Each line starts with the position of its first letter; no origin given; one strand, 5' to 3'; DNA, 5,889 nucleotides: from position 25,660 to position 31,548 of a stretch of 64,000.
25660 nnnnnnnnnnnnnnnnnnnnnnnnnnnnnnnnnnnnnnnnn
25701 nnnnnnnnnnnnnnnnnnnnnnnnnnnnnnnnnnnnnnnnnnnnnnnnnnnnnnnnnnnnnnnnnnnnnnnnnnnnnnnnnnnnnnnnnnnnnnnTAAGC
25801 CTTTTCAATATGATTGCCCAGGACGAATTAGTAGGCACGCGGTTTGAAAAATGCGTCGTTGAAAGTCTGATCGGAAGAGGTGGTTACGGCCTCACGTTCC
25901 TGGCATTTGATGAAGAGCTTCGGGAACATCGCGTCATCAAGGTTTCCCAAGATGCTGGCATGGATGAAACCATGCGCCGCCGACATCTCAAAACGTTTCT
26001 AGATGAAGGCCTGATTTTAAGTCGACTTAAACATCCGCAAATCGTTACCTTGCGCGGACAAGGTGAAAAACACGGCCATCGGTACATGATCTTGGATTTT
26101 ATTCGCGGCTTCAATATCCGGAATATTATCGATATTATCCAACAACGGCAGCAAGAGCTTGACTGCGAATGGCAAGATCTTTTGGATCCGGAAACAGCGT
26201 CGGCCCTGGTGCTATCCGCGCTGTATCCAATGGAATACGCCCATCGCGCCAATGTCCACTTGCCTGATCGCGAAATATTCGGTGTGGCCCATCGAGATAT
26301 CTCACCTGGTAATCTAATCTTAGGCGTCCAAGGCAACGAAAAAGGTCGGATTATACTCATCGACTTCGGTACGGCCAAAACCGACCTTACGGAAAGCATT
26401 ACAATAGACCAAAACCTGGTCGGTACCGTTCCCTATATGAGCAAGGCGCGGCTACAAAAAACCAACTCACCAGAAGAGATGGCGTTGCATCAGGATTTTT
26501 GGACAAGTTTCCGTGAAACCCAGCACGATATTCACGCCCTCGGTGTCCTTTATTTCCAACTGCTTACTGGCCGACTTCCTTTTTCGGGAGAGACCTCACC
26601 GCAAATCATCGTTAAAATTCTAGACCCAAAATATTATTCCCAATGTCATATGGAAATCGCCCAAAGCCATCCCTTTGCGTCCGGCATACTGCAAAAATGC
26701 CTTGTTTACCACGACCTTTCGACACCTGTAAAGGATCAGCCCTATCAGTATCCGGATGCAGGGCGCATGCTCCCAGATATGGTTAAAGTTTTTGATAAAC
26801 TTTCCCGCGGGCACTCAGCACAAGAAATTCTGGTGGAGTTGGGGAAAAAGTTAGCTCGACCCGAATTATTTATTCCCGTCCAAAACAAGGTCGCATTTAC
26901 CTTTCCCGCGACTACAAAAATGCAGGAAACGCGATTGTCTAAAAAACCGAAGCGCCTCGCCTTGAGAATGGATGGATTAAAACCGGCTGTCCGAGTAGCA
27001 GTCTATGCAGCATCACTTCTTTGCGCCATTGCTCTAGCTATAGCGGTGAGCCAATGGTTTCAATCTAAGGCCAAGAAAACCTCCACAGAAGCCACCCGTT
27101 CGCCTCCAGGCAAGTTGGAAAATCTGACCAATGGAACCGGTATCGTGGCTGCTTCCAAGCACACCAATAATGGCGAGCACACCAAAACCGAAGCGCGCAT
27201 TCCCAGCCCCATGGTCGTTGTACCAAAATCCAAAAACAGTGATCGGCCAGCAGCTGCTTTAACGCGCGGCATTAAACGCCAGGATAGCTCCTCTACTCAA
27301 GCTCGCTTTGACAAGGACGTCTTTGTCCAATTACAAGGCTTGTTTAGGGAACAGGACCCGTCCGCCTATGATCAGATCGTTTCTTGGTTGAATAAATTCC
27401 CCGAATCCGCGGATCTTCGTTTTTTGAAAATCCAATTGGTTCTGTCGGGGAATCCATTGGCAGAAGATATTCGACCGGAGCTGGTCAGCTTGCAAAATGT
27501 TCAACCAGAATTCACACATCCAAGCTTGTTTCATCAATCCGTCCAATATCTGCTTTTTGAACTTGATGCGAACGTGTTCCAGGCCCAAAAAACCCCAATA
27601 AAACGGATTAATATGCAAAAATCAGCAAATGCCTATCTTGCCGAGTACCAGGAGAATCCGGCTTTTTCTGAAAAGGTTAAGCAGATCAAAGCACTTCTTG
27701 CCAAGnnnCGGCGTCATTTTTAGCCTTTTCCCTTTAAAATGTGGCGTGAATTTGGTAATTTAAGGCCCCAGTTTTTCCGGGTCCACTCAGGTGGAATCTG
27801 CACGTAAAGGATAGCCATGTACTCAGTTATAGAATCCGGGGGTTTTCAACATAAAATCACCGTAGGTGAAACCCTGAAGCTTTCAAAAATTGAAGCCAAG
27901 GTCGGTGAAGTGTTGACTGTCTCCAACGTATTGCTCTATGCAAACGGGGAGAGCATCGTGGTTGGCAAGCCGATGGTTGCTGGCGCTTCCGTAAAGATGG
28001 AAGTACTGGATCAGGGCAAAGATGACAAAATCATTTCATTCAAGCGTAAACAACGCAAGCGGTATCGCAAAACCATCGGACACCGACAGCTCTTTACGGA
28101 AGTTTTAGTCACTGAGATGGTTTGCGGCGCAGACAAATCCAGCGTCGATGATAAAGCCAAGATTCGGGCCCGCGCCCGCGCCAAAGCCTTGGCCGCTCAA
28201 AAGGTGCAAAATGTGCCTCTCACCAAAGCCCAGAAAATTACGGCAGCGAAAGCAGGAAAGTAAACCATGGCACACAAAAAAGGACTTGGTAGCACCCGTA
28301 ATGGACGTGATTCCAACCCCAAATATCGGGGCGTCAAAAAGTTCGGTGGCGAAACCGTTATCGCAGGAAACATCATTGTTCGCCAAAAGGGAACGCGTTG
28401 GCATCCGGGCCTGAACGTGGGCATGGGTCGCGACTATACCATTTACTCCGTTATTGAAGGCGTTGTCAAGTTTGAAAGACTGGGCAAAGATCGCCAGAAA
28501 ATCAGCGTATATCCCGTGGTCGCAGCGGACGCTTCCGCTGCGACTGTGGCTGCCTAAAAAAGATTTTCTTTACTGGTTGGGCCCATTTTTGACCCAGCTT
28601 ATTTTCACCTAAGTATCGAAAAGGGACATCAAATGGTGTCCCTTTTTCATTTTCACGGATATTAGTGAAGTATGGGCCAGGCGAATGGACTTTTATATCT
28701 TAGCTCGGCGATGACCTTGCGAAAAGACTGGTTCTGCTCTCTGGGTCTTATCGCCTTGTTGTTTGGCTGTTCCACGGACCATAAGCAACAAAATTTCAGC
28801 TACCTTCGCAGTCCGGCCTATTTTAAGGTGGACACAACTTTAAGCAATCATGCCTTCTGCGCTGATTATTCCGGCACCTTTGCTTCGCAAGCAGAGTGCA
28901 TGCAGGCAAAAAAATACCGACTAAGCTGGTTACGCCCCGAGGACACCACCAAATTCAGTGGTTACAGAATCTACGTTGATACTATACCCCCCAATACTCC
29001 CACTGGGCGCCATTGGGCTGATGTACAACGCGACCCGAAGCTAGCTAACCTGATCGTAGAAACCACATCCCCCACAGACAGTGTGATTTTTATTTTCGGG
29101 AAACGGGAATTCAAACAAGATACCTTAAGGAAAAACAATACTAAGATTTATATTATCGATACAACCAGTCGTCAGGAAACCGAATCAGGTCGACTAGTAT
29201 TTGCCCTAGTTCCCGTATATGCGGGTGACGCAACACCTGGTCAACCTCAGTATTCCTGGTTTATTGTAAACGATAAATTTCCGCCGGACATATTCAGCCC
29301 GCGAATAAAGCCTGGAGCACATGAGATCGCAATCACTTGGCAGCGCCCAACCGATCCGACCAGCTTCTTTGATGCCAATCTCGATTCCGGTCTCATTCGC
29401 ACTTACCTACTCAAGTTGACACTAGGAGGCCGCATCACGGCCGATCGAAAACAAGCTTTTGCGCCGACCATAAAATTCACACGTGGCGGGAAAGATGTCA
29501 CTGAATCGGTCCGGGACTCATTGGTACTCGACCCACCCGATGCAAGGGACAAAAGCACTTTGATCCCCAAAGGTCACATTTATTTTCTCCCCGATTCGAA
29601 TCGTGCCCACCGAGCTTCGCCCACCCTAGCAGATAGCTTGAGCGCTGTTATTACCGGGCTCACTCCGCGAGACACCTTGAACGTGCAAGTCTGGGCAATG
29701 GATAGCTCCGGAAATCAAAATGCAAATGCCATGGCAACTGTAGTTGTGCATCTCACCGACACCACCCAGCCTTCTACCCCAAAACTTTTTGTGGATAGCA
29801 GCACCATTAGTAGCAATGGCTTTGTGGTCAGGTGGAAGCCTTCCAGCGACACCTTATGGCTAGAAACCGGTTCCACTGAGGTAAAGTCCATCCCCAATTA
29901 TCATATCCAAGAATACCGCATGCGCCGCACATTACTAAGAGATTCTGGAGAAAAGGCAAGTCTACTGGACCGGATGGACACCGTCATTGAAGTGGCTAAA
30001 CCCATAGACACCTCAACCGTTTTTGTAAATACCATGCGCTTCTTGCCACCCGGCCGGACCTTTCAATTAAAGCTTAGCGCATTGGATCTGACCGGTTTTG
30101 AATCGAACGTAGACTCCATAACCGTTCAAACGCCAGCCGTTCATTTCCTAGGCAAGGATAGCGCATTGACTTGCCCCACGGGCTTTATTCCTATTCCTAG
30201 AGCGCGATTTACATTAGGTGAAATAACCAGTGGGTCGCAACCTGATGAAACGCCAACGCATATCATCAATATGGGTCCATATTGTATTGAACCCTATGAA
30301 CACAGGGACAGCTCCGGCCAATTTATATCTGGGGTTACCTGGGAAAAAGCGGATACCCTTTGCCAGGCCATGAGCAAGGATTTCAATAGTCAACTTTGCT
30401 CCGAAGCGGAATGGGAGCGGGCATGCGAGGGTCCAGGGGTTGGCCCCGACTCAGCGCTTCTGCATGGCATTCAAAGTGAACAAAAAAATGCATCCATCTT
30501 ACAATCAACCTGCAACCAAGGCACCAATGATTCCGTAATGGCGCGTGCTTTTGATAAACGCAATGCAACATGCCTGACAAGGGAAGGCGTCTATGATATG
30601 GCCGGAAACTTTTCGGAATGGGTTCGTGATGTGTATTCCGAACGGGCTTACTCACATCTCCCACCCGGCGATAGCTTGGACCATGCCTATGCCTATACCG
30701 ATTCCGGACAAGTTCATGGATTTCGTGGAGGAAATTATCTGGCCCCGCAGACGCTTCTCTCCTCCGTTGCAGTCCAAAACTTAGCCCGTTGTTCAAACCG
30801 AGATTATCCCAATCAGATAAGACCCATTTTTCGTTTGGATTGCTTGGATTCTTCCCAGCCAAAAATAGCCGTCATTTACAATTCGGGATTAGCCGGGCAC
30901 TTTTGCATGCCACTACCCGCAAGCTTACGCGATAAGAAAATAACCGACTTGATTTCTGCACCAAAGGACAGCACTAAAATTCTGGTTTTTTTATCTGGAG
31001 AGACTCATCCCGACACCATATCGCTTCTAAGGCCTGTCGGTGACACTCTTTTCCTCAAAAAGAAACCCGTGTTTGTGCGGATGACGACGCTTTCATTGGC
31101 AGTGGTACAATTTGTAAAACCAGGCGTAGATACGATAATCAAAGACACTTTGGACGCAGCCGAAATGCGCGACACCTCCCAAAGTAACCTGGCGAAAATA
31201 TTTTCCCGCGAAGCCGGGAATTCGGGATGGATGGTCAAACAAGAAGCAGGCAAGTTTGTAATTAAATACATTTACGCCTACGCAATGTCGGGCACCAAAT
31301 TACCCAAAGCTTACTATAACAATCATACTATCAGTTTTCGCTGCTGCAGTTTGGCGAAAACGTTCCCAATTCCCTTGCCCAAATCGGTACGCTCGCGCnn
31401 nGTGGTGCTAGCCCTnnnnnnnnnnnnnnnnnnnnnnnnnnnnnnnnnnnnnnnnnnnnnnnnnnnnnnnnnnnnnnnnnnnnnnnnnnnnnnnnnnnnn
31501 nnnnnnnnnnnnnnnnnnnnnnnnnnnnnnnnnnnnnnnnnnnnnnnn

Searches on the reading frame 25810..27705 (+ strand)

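Call 46: search_protein_families(library=ncbifam, proteins=[window:25810-27705:+], max_evalue=0.00001)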
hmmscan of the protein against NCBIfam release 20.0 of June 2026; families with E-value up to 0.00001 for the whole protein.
window:25810-27705:+ (632 aa): 7 families
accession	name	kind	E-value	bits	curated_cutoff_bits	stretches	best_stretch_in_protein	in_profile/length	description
NF033483.0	PknB_PASTA_kin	equivalog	6.1e-29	101.5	450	1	17-422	11-364/563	Stk1 family PASTA domain-containing Ser/Thr kinase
NF047741.1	antiphage_MADS6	equivalog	1.8e-18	66.4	460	2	9-111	490-585/612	methylation-associated defense system protein kinase MAD6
NF052427.1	StpK7MSMEG_1200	equivalog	1.9e-16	59.7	900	1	10-267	4-218/601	serine/threonine protein kinase StpK7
NF009651.0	PRK13184.1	equivalog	2.7e-15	55.4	839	1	19-268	8-241/932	serine/threonine-protein kinase PknD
TIGR03903.1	TOMM_kin_cyc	equivalog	5.8e-11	41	705.75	1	43-290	8-219/1267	TOMM system kinase/cyclase fusion protein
NF033442.0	BREX_PglW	equivalog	1.5e-09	36.1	990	1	15-195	514-666/1391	BREX system serine/threonine kinase PglW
NF038150.1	lanthi_synth_IV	equivalog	5.3e-08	31.6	650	1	6-264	185-402/851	class IV lanthionine synthetase LanL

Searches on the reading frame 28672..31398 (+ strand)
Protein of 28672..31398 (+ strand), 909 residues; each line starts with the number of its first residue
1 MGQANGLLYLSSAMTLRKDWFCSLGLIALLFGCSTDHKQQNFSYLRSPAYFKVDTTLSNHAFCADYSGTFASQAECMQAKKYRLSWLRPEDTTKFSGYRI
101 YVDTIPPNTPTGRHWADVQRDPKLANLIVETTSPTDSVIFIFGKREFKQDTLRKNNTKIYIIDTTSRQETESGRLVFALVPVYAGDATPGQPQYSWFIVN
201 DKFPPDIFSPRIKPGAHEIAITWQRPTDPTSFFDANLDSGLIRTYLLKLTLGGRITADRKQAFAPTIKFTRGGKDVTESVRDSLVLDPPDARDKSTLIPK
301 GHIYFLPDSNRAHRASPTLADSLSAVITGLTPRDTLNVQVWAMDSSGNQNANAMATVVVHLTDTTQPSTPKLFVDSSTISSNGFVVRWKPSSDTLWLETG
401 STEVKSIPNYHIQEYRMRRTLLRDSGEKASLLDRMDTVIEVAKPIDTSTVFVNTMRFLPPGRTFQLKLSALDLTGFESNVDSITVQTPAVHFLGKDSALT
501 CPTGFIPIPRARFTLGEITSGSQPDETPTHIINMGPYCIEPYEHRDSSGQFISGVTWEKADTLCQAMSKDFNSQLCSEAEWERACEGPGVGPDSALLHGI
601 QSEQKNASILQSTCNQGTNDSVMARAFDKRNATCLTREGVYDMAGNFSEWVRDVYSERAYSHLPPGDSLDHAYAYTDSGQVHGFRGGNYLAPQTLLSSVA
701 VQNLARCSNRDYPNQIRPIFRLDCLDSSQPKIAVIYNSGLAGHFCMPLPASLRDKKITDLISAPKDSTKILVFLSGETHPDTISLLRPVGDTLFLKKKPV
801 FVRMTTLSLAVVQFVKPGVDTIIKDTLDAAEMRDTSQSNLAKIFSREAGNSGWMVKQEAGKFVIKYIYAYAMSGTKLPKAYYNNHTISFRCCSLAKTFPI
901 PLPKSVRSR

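Call 46: search_protein_families(library=ncbifam, proteins=[window:28672-31398:+], max_evalue=0.00001)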
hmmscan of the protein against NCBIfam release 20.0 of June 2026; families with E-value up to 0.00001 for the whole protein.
window:28672-31398:+ (909 aa): 1 family
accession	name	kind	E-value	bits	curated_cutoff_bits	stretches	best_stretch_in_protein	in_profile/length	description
TIGR03525.2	GldK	equivalog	1.1e-06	28.2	350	1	554-662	224-345/408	T9SS ring complex lipoprotein PorK/GldK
